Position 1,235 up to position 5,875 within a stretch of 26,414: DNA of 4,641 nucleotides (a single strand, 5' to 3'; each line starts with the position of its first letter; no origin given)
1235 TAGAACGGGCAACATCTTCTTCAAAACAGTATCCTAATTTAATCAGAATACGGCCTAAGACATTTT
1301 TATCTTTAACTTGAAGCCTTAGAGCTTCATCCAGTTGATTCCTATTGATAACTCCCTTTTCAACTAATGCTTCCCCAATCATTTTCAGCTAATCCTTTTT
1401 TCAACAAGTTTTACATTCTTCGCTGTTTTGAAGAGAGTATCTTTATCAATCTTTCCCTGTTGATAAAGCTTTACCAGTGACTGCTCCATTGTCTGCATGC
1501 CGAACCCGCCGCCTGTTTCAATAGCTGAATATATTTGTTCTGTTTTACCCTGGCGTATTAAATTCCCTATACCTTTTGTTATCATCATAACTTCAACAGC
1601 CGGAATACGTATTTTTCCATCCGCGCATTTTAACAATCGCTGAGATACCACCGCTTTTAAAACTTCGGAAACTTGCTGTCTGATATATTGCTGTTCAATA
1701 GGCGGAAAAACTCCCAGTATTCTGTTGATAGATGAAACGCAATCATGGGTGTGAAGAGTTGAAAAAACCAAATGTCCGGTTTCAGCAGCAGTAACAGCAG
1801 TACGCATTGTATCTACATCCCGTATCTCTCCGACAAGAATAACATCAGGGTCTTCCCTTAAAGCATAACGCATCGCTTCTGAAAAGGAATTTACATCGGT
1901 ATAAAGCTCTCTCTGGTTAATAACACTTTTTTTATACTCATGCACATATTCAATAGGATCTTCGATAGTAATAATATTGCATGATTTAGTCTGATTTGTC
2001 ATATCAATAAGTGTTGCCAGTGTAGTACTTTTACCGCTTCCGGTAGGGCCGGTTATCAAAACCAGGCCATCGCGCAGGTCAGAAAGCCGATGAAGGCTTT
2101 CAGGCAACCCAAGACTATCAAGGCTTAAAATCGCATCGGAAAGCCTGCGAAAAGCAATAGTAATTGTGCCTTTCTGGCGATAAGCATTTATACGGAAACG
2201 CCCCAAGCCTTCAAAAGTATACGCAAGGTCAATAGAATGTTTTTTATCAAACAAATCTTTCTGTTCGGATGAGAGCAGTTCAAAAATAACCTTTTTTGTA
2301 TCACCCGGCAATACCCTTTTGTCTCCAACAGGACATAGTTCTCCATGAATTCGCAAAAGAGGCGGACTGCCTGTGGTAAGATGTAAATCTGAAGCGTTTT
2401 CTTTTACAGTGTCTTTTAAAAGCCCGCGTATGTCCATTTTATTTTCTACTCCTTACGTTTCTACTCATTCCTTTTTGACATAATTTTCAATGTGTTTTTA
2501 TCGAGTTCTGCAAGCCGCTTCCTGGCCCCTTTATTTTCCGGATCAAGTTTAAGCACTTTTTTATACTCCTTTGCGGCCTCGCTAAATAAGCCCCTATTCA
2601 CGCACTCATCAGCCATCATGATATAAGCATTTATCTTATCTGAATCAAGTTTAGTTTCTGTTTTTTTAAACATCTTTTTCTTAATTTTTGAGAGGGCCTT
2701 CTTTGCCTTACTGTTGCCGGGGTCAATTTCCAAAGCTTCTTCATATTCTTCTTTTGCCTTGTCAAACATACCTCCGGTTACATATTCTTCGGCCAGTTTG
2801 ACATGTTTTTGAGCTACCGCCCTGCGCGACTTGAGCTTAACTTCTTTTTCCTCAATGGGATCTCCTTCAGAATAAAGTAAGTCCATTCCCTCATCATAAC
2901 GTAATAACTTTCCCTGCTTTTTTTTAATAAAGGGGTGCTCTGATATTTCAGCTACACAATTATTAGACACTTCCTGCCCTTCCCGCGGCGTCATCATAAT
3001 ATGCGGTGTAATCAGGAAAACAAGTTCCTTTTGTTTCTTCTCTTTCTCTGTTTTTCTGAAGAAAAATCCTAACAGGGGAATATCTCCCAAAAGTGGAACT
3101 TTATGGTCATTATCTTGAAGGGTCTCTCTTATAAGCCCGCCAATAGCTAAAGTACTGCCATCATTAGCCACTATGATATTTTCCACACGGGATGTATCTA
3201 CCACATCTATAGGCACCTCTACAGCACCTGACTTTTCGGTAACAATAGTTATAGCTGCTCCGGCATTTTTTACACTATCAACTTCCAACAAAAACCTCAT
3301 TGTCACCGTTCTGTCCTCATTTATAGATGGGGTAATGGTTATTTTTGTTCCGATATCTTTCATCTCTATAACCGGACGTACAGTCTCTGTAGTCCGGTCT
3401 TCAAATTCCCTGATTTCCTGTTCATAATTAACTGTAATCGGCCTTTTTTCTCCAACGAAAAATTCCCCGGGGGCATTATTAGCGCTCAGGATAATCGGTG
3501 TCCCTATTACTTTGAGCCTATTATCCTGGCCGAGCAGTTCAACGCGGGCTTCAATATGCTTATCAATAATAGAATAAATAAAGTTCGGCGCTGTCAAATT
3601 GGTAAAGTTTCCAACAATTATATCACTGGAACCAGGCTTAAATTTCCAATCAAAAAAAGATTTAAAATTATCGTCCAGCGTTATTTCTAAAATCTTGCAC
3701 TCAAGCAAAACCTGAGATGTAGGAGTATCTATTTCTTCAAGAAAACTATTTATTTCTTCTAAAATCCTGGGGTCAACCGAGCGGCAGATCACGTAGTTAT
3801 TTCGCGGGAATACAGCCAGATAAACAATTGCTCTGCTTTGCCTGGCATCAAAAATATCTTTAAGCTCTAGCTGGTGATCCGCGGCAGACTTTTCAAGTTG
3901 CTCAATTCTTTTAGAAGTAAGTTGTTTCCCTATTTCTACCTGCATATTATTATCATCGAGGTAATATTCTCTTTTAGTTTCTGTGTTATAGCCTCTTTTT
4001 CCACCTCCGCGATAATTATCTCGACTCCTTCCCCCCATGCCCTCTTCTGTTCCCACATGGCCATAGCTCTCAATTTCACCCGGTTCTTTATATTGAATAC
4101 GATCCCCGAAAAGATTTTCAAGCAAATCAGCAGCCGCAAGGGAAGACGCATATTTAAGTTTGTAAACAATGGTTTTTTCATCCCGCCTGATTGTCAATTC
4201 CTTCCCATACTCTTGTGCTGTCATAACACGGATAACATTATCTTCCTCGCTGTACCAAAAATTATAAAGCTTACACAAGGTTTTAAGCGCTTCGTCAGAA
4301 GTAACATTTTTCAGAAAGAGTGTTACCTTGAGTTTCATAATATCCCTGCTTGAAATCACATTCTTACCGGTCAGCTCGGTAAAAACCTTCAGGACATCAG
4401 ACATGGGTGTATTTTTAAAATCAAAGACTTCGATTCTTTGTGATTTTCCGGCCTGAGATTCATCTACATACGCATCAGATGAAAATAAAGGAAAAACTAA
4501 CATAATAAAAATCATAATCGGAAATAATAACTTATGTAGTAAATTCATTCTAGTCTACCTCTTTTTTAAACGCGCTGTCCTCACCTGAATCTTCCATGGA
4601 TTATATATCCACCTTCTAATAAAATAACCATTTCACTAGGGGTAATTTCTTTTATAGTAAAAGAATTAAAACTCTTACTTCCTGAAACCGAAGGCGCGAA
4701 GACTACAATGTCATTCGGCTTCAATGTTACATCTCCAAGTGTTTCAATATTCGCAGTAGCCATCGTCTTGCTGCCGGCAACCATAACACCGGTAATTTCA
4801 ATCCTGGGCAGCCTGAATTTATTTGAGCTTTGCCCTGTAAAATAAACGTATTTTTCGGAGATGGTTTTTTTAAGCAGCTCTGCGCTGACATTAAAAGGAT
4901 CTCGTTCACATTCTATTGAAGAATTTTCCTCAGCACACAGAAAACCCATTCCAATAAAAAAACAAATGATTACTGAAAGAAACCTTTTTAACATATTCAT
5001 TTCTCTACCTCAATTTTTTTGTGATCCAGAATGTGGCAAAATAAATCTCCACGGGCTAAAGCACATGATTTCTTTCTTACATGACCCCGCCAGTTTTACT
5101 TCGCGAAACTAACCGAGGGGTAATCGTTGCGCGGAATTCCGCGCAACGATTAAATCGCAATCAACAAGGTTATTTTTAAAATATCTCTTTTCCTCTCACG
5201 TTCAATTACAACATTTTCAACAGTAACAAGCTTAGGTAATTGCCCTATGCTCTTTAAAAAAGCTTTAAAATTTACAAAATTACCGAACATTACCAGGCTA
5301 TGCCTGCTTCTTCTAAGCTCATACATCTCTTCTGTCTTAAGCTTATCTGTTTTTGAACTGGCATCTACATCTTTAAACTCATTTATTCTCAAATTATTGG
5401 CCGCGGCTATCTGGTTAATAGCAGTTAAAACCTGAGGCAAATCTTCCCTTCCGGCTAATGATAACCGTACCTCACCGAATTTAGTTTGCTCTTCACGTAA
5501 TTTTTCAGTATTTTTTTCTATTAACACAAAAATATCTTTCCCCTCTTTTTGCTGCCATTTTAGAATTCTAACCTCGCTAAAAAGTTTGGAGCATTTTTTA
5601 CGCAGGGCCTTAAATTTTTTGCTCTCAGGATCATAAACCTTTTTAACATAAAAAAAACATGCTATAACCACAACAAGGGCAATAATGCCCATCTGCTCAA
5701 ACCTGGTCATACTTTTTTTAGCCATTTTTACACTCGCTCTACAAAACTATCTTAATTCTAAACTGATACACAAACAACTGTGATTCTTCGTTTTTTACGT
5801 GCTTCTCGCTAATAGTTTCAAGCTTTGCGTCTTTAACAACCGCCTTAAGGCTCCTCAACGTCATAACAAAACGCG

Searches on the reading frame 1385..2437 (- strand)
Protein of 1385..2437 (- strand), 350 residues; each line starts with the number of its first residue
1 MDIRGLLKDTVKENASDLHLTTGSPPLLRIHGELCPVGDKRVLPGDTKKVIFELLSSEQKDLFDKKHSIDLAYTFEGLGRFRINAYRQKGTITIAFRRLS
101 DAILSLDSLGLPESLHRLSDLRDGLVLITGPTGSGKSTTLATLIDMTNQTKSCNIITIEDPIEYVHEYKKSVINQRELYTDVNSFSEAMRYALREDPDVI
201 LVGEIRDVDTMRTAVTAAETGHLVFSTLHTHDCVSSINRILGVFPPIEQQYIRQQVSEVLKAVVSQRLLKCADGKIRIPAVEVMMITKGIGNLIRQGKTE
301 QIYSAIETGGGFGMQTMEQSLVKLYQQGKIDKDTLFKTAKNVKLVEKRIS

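Call 7: search_protein_families(library=pfam, proteins=[window:1385-2437:-], max_evalue=0.01)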
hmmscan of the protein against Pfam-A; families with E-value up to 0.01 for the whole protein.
window:1385-2437:- (350 aa): 15 families
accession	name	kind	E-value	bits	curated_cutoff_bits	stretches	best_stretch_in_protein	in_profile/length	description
PF00437.27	T2SSE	-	1.7e-46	159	24.9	1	4-281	13-292/370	Type II/IV secretion system protein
PF13401.12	AAA_22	-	2.6e-05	25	27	1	123-187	5-59/130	AAA domain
PF03215.21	Rad17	-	0.00022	21.7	23.8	1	99-188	28-112/186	Rad17 P-loop domain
PF13476.12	AAA_23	-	0.00027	22.1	27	1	120-141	16-37/201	AAA domain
PF13555.12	AAA_29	-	0.0003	20.9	27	1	123-142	22-42/61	P-loop containing region of AAA domain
PF13173.12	AAA_14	-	0.00038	20.9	27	1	125-215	4-81/129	AAA domain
PF01935.23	DUF87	-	0.00061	20.4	23.2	1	127-184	27-78/220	Helicase HerA, central domain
PF20720.3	nSTAND3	-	0.00091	19.4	27.2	1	123-165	17-61/155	Novel STAND NTPase 3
PF13191.12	AAA_16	-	0.0012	19.8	32.6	1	116-146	17-48/167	AAA ATPase domain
PF00265.24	TK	-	0.0016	18.8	20.6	1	125-209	3-90/176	Thymidine kinase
PF00005.33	ABC_tran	-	0.0021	19.1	25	1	125-151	13-39/137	ABC transporter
PF01580.24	FtsK_SpoIIIE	-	0.003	17.5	24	1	112-144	39-60/221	FtsK/SpoIIIE family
PF25199.1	nSTAND_NTPase5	-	0.0039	17.5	34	1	119-144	37-62/145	Novel STAND NTPase 5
PF13671.12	AAA_33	-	0.0048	17.6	27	1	125-220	1-94/143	AAA domain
PF02492.25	cobW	-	0.0057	16.7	20.7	1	126-157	3-34/180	CobW/HypB/UreG, nucleotide-binding domain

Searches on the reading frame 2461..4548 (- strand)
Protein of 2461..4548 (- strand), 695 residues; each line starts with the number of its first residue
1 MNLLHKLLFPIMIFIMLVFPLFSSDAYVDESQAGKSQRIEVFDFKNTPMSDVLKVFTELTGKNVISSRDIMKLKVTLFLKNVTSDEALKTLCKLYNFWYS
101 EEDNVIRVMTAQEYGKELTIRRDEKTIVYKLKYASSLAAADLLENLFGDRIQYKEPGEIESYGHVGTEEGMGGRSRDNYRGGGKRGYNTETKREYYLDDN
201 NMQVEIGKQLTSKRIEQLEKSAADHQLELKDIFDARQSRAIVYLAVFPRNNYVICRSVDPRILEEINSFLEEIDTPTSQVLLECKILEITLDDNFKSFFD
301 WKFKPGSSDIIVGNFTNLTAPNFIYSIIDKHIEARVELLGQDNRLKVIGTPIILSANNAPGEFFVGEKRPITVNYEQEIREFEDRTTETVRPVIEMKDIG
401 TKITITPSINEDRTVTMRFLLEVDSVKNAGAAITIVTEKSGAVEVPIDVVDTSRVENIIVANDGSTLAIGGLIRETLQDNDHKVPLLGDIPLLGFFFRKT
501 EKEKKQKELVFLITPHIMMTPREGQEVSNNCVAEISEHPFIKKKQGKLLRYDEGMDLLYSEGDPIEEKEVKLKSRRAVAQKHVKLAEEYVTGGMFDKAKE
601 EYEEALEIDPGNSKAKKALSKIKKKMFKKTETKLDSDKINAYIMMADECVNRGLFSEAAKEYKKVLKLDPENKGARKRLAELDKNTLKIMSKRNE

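Call 7: search_protein_families(library=pfam, proteins=[window:2461-4548:-], max_evalue=0.01)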
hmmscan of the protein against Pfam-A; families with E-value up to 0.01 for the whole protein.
window:2461-4548:- (695 aa): 11 families
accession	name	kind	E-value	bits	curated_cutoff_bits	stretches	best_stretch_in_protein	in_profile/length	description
PF00263.26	Secretin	-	3.6e-40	137.7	27.5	1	339-518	2-168/169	Bacterial type II and III secretion system protein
PF13428.12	TPR_14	-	6.8e-11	42.2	23.5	2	640-682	2-44/44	Tetratricopeptide repeat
PF07719.23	TPR_2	-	1.3e-10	41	27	2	582-612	4-34/34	Tetratricopeptide repeat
PF13181.12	TPR_8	-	1.5e-09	37.7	25.7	1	584-611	6-33/34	Tetratricopeptide repeat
PF00515.34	TPR_1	-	3.8e-08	33.3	27.8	1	585-612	7-34/34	Tetratricopeptide repeat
PF14559.12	TPR_19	-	7.4e-08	33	25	0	655-682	7-34/68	Tetratricopeptide repeat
PF13414.12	TPR_11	-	1.8e-07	31.2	26.8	1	647-672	2-27/42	TPR repeat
PF16344.10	FecR_C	-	0.00033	21.1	24.4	1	42-106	2-68/70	FecR, C-terminal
PF03958.22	Secretin_N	-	0.00044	20.8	28.2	1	127-279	2-69/69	Bacterial type II/III secretion system short domain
PF13432.12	TPR_16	-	0.0014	19.4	32.7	0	644-681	2-39/65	Tetratricopeptide repeat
PF14853.12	Fis1_TPR_C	-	0.0058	17.2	25.3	0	595-628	17-50/53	Fis1 C-terminal tetratricopeptide repeat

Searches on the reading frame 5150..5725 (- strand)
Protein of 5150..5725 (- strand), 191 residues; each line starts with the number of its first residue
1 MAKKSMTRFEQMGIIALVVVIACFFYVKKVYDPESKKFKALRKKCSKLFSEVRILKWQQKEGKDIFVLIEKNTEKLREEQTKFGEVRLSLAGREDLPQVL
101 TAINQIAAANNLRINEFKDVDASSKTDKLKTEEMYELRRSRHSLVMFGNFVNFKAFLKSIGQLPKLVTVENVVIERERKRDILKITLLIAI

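Call 7: search_protein_families(library=pfam, proteins=[window:5150-5725:-], max_evalue=0.01)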
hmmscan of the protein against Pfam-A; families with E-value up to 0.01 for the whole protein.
window:5150-5725:- (191 aa): 2 families
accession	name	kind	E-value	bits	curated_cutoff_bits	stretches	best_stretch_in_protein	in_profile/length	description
PF04350.18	PilO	-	2.9e-10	40.9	22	1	57-187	13-136/145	Pilus assembly protein, PilO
PF09728.14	Taxilin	-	0.0083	15.8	30.3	1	33-90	15-72/302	Myosin-like coiled-coil protein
